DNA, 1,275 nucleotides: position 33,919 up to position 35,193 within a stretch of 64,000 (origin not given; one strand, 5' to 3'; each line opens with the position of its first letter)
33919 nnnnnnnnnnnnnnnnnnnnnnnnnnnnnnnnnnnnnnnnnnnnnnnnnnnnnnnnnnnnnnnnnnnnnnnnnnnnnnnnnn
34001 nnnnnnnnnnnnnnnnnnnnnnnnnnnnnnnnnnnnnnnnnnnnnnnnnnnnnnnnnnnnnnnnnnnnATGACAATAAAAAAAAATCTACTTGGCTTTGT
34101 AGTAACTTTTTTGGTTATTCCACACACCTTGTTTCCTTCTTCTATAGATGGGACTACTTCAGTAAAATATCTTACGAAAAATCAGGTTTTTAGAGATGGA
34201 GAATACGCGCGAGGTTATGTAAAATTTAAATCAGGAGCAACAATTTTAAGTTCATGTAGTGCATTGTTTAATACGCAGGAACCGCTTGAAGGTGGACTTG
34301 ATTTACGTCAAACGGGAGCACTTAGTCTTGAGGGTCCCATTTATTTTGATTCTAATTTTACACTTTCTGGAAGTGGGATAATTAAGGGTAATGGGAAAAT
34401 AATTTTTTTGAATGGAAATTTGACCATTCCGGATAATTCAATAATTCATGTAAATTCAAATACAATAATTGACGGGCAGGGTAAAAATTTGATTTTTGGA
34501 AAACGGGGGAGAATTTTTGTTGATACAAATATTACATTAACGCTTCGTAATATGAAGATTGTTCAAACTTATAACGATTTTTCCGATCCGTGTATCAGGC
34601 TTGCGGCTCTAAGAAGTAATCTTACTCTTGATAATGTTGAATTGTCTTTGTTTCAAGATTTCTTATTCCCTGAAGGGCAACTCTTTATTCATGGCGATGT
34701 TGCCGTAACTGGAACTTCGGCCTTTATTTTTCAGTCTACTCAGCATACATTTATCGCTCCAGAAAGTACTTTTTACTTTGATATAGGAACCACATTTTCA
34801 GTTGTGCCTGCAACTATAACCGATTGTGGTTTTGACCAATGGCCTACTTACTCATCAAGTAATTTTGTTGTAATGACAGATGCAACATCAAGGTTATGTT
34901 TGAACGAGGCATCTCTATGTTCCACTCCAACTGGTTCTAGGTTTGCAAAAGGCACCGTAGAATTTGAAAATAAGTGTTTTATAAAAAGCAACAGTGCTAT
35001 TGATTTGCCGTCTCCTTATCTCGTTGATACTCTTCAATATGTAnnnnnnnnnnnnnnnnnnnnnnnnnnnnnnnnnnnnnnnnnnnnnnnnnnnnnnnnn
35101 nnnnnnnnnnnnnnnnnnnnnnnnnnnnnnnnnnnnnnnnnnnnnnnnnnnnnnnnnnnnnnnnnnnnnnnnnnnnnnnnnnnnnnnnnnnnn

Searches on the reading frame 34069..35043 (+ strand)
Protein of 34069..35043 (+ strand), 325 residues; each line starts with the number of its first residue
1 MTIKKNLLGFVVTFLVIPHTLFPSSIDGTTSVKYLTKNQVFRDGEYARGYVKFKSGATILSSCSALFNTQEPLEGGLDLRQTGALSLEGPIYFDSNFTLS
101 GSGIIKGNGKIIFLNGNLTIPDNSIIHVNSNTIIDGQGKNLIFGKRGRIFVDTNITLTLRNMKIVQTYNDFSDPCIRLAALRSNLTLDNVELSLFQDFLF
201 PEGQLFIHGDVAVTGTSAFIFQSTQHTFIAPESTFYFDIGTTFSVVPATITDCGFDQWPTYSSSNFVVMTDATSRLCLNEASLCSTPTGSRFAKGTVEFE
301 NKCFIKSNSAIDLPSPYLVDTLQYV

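Call 10: find_homologous_proteins(query=window:34069-35043:+, max_evalue=0.001)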
Query window:34069-35043:+ (325 aa): 11 proteins with E <= 0.001 among 1389 candidates.
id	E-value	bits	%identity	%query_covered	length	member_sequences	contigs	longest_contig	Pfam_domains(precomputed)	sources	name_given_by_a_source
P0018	3.1e-132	459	69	89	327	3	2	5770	-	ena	-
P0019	2.3e-123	430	65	87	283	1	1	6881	-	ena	-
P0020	1.3e-113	397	62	95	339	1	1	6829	-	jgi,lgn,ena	-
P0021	1.8e-108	381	76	69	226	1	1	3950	-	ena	-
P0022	1.4e-101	358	55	96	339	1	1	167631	-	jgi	jgi:hypothetical protein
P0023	2.3e-58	216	47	75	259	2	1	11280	-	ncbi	ncbi:MAG: hypothetical protein WC630_06480, partial [Candidatus Babeliales bacterium]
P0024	3.5e-57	212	56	55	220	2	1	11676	-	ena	-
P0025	1.1e-55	207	40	94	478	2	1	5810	PF08662.18,PF00400.39,PF07676.19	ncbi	-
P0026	7.2e-53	198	42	77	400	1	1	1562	-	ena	-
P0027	3.0e-29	120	46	45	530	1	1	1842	PF25174.2,PF23381.2,PF12894.14,PF04762.19,PF24817.2,PF07676.19,PF10282.16,PF08662.18,PF26550.2,PF25460.2,PF00400.39,PF23414.2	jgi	jgi:WD40 repeat protein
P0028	4.8e-25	107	32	91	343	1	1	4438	-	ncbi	ncbi:MAG: hypothetical protein V1855_00875 [bacterium]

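Call 18: find_encoding_contigs(protein=P0022, flank=10000, max_places=3)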
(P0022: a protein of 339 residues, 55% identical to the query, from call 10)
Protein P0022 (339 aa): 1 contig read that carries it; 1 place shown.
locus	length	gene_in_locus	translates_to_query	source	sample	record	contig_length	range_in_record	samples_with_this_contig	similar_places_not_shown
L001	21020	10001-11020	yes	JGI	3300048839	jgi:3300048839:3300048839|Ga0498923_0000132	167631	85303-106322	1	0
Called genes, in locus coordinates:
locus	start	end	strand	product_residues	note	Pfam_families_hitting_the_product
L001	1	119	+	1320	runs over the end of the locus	PF04762:Beta-prop_ELP1_1st (weak), PF10282:Lactonase (weak), PF24814:WD40_Prp19 (weak), PF25174:Beta-prop_THOC3, PF10282:Lactonase (weak), PF23414:Beta-prop_EML_2, PF24807:WD40_CDC20-Fz (weak), PF10282:Lactonase, +16 more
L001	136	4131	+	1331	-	PF25174:Beta-prop_THOC3, PF10282:Lactonase, PF25174:Beta-prop_THOC3, PF23381:Beta-prop_IFT122_1st, PF23414:Beta-prop_EML_2, PF25174:Beta-prop_THOC3, PF26550:Tricorn_2nd, PF23414:Beta-prop_EML_2, +24 more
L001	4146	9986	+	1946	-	-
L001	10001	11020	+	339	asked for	-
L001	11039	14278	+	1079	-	PF04762:Beta-prop_ELP1_1st (faint), PF00400:WD40 (faint), PF12894:ANAPC4_WD40 (faint), PF23381:Beta-prop_IFT122_1st (faint), PF23389:Beta-prop_WDR19_1st (faint), PF24807:WD40_CDC20-Fz (faint), PF25174:Beta-prop_THOC3, PF23414:Beta-prop_EML_2, +7 more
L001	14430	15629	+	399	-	PF25917:BSH_RND, PF25973:BSH_CzcB, PF25881:HH_YBHG, PF25876:HH_MFP_RND (weak), PF25944:Beta-barrel_RND (faint), PF25954:Beta-barrel_RND_2, PF25990:Beta-barrel_YknX, PF25989:YknX_C (faint)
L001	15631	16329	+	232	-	PF02463:SMC_N (faint), PF00005:ABC_tran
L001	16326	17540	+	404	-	PF12704:MacB_PCD, PF02687:FtsX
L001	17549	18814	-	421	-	PF03372:Exo_endo_phos, PF14529:Exo_endo_phos_2 (faint)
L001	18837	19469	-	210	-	PF02527:GidB, PF13847:Methyltransf_31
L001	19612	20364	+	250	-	-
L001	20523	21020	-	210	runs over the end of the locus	PF00156:Pribosyltran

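Call 19: find_encoding_contigs(protein=P0020, flank=10000, max_places=3)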
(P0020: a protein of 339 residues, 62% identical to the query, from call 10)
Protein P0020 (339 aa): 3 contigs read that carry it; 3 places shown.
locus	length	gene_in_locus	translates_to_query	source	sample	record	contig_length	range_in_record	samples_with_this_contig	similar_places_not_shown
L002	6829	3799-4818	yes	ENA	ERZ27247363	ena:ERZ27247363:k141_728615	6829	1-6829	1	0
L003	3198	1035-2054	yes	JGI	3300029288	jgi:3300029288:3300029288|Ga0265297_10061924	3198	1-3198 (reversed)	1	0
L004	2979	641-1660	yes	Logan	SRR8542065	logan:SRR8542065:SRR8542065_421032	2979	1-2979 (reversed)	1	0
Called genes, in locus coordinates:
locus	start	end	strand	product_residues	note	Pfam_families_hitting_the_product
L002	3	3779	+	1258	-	?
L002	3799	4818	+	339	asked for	-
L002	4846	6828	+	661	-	?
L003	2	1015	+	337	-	?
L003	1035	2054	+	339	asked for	-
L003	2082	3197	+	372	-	?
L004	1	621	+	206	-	?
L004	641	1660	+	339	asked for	-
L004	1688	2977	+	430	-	?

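Call 26: search_protein_representatives(alignment_id=A3)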
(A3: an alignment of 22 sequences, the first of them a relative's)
Query: 22 sequences, 345 profile positions. Proteins with E-value up to 0.001 (for the whole library): 2284; up to 1e-10: 1963; up to 1e-30: 1267. The best 150 are listed.
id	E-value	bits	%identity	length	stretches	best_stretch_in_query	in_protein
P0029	3.4e-241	815.5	-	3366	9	129-344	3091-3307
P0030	4.7e-213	723.0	-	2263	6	23-304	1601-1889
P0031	1.6e-200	681.8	-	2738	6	21-317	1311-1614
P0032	1.2e-197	672.4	-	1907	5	34-344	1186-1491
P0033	1.0e-192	656.1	-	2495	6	91-344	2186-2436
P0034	6.5e-192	653.5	-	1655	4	10-308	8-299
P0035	1.9e-191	652.0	-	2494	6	10-344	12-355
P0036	1.9e-179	612.5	-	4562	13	87-339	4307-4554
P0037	4.7e-175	598.0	-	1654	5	9-305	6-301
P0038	6.5e-174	594.3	-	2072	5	133-343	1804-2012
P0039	2.8e-172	588.9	-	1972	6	57-343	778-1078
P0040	2.8e-169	579.0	-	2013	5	119-342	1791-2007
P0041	3.8e-165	565.5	-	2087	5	75-345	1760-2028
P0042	1.8e-155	533.7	-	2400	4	8-311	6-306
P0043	6.7e-155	531.8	-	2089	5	73-344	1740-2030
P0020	8.3e-130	449.3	-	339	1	1-344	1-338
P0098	1.4e-103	363.0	-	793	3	2-300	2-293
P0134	1.8e-92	326.5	-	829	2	21-343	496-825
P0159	1.5e-81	290.5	-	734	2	7-301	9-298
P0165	8.4e-80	284.8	-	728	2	20-344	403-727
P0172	5.7e-78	278.8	-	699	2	8-323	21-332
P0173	2.1e-77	276.9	-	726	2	52-325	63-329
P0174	4.4e-77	275.9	-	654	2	1-302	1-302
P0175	4.9e-77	275.7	-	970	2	39-315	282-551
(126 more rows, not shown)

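Call 29: search_solved_structures(query=A3, max_evalue=1)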
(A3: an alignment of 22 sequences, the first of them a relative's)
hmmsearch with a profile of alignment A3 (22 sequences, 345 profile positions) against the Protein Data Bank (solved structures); distinct sequences matched with E-value up to 1: 5.
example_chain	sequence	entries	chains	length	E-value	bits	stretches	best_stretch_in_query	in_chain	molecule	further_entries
7n8o_V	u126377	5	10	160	0.0076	18.5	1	247-318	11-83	Cytochrome c-550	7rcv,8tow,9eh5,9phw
9k3m_G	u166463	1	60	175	0.24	13.6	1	232-285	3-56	Major spike protein G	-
36cr_C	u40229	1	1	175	0.77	12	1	232-285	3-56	Major spike protein G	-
1e29_A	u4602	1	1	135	0.9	11.7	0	264-318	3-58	CYTOCHROME C549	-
5d66_A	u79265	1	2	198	0.95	11.7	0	296-332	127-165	Uncharacterized protein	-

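Call 36: search_protein_families(library=pfam, proteins=[P0098, P0159, P0172, P0174, P0175, P0173, P0134, P0165], max_evalue=0.000001)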
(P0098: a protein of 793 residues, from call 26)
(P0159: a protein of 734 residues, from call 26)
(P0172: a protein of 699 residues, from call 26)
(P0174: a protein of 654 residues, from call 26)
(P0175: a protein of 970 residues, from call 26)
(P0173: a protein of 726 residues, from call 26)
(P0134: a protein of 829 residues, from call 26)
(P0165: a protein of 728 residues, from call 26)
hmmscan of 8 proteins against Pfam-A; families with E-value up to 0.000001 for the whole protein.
P0098 (793 aa): 2 families
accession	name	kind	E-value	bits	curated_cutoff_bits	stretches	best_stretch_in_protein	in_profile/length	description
PF15902.12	Sortilin-Vps10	-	2.3e-14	53.5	33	0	482-599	2-116/446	Sortilin, neurotensin receptor 3,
PF14870.12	PSII_BNR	-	7.6e-13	48.8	27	1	417-543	147-271/303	Photosynthesis system II assembly factor YCF48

P0159 (734 aa): 8 families
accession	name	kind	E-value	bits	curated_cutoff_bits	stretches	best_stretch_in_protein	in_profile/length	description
PF12894.13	ANAPC4_WD40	-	1.1e-21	77.3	22.9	0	511-577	15-81/91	Anaphase-promoting complex subunit 4 WD40 domain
PF25174.1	Beta-prop_THOC3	-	1.3e-14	54.3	305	0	356-556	26-193/272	THOC3 beta-propeller domain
PF24797.1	Beta-prop_WDR35_TULP_N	-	7.2e-14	52.1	80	0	532-608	251-321/332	WDR35/TULP4 N-terminal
PF00400.38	WD40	-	6.3e-13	49.1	27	0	536-553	13-30/39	WD domain, G-beta repeat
PF23414.1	Beta-prop_EML_2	-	8.8e-12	45.4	90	0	514-662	21-145/266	Echinoderm microtubule-associated protein second beta-propeller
PF24807.1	WD40_CDC20-Fz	-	3.7e-11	43.3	200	0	524-663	40-157/292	CDC20/Fizzy WD40 domain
PF24814.1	WD40_Prp19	-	2.3e-10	40.4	320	0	399-593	24-191/281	Prp19 WD40 domain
PF04762.18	Beta-prop_ELP1_1st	-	1.7e-08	34.2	26.8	0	540-662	215-325/359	ELP1 first N-terminal beta-propeller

P0172 (699 aa): 16 families
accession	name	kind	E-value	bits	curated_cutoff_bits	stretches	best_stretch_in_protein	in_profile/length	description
PF23414.1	Beta-prop_EML_2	-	4.1e-33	115.3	90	3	432-554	3-112/266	Echinoderm microtubule-associated protein second beta-propeller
PF25174.1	Beta-prop_THOC3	-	1.7e-27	96.6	305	1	454-649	70-243/272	THOC3 beta-propeller domain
PF12894.13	ANAPC4_WD40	-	4.2e-26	91.4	22.9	0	570-603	36-69/91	Anaphase-promoting complex subunit 4 WD40 domain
PF00400.38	WD40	-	2.1e-24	85.3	27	0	476-497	12-33/39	WD domain, G-beta repeat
PF24807.1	WD40_CDC20-Fz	-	3.2e-22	79.6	200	1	454-602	30-165/292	CDC20/Fizzy WD40 domain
PF24817.1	WD40_WDHD1_1st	-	5.7e-20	72.1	109.9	1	386-493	184-283/291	WDHD1 first WD40 domain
PF24814.1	WD40_Prp19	-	2.8e-18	66.4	320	1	387-636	56-277/281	Prp19 WD40 domain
PF23756.1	Beta-prop_HPS5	-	1.9e-15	57.4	34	0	536-660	30-146/328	HPS5 beta propeller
PF24797.1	Beta-prop_WDR35_TULP_N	-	1.1e-14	54.8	80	0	618-653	13-48/332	WDR35/TULP4 N-terminal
PF25173.1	Beta-prop_WDR3_1st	-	3e-12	47.1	154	0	450-551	6-99/184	WDR3 first beta-propeller domain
PF23775.1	Beta-prop_RIG_2nd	-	3.1e-12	46.9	80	0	583-653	3-71/278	RIG second beta-propeller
PF23389.1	Beta-prop_WDR19_1st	-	9.1e-10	38.5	27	0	530-647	4-109/325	WDR19 first beta-propeller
PF25460.1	Beta-prop_Aladin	-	3.3e-09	36.8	171.1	1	475-649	17-183/340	Aladin seven-bladed propeller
PF24782.2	WD40_MABP1-WDR62_2nd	-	2.2e-08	33.9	290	0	474-506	87-119/341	MABP1/WDR62 second WD40 domain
PF23383.1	Beta-prop_IFT140_1st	-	5.6e-07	29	27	0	572-646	60-129/406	IFT140 first beta-propeller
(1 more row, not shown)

P0174 (654 aa): 6 families
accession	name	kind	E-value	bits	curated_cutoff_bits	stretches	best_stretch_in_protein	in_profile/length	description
PF25174.1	Beta-prop_THOC3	-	1.4e-17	64.1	305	1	321-509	89-270/272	THOC3 beta-propeller domain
PF24817.1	WD40_WDHD1_1st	-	1.7e-12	47.6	109.9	0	317-427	175-286/291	WDHD1 first WD40 domain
PF12894.13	ANAPC4_WD40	-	2.4e-10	40.9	22.9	0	370-392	45-67/91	Anaphase-promoting complex subunit 4 WD40 domain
PF23414.1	Beta-prop_EML_2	-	5.8e-09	36.1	90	0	401-520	34-151/266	Echinoderm microtubule-associated protein second beta-propeller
PF23389.1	Beta-prop_WDR19_1st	-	1.1e-08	34.9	27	1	368-471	2-101/325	WDR19 first beta-propeller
PF00400.38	WD40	-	1.9e-08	34.9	27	0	367-391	14-39/39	WD domain, G-beta repeat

P0175 (970 aa): 13 families
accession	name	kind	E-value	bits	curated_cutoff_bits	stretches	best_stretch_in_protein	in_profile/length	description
PF23414.1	Beta-prop_EML_2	-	1.5e-20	74.1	90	1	739-897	14-145/266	Echinoderm microtubule-associated protein second beta-propeller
PF12894.13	ANAPC4_WD40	-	1.4e-18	67.4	22.9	0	836-902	2-64/91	Anaphase-promoting complex subunit 4 WD40 domain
PF25174.1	Beta-prop_THOC3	-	2.4e-18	66.6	305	1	561-788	3-190/272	THOC3 beta-propeller domain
PF00400.38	WD40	-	9.8e-17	61.1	27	0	561-580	12-32/39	WD domain, G-beta repeat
PF24817.1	WD40_WDHD1_1st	-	4.8e-16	59.2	109.9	0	819-893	211-282/291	WDHD1 first WD40 domain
PF24807.1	WD40_CDC20-Fz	-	2.4e-14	53.8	200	0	807-851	30-73/292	CDC20/Fizzy WD40 domain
PF08662.17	eIF2A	-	6e-11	43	20.5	0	565-725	10-159/194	Eukaryotic translation initiation factor eIF2A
PF23389.1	Beta-prop_WDR19_1st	-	1.3e-09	38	27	0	622-731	3-103/325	WDR19 first beta-propeller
PF24814.1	WD40_Prp19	-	1.4e-09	37.9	320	0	770-894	178-278/281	Prp19 WD40 domain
PF24797.1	Beta-prop_WDR35_TULP_N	-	5.4e-09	36.1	80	0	615-655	155-194/332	WDR35/TULP4 N-terminal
PF23775.1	Beta-prop_RIG_2nd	-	2.7e-08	34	80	0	555-648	32-108/278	RIG second beta-propeller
PF04762.18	Beta-prop_ELP1_1st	-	3.5e-07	29.9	26.8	0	832-907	212-284/359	ELP1 first N-terminal beta-propeller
PF25460.1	Beta-prop_Aladin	-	7.1e-07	29.1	171.1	0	823-896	104-173/340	Aladin seven-bladed propeller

P0173 (726 aa): 0 families

P0134 (829 aa): 0 families

P0165 (728 aa): 0 families
